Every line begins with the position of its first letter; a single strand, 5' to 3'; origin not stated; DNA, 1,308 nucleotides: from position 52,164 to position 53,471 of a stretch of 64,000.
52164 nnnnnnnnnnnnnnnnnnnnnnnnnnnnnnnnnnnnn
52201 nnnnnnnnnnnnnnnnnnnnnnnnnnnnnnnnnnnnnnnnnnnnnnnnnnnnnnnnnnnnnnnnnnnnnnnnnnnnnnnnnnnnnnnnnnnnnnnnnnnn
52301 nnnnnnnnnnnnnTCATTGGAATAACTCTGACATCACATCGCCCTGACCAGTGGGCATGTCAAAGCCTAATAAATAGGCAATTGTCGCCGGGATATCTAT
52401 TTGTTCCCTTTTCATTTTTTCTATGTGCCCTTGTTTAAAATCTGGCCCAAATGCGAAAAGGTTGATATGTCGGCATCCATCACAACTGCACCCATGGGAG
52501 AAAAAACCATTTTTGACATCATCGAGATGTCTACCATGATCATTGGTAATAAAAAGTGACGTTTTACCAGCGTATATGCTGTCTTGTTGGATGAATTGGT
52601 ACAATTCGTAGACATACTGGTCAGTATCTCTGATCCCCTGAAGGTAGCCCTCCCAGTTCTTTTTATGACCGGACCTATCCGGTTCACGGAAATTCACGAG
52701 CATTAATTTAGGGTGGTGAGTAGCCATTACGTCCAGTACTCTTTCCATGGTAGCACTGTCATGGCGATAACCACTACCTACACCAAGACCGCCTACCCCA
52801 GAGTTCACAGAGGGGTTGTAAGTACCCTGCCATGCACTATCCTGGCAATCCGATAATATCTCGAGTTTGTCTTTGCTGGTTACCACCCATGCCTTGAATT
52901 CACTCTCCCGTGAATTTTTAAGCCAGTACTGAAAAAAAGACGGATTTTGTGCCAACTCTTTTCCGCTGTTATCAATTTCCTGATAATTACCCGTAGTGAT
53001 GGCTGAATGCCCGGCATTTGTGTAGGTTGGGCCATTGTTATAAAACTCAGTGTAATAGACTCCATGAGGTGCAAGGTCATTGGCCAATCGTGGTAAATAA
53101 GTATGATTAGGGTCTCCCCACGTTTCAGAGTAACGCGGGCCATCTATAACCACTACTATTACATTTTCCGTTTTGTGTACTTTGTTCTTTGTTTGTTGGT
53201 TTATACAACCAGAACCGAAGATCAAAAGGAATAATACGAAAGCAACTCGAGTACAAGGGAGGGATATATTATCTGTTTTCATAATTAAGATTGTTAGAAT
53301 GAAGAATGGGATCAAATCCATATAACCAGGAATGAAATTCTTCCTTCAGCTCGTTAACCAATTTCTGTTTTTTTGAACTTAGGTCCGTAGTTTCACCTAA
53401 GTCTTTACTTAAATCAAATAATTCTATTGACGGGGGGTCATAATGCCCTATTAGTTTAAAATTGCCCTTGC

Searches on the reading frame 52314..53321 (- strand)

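Call 6: search_protein_families(library=pfam, proteins=[window:52314-53321:-], max_evalue=0.001)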
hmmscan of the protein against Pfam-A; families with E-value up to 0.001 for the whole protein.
window:52314-53321:- (335 aa): 3 families
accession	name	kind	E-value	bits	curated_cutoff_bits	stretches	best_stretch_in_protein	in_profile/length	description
PF01663.27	Phosphodiest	-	5.9e-13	49.6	23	1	152-263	119-220/342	Type I phosphodiesterase / nucleotide pyrophosphatase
PF01676.23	Metalloenzyme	-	6.7e-10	39.3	24.3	1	187-321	130-251/252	Metalloenzyme superfamily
PF00884.28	Sulfatase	-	3.9e-09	36.7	25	1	53-319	2-300/301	Sulfatase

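Call 82: search_protein_families(library=ncbifam, proteins=[window:52314-53321:-], max_evalue=0.00001)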
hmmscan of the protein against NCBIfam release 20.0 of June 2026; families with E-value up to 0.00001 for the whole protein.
window:52314-53321:- (335 aa): 4 families
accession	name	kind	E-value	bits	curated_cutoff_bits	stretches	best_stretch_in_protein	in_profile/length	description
NF003766.0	PRK05362.1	equivalog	3.4e-08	32.6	256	1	187-324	262-386/396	phosphopentomutase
TIGR01696.1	deoB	equivalog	3.7e-08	32.6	341.2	1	188-318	254-371/381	phosphopentomutase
TIGR01307.1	pgm_bpd_ind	equivalog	2.7e-07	29.4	330.65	1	192-265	373-441/504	2,3-bisphosphoglycerate-independent phosphoglycerate mutase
NF009049.0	PRK12383.1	equivalog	1.7e-06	27.2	254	1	190-324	273-392/408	phosphopentomutase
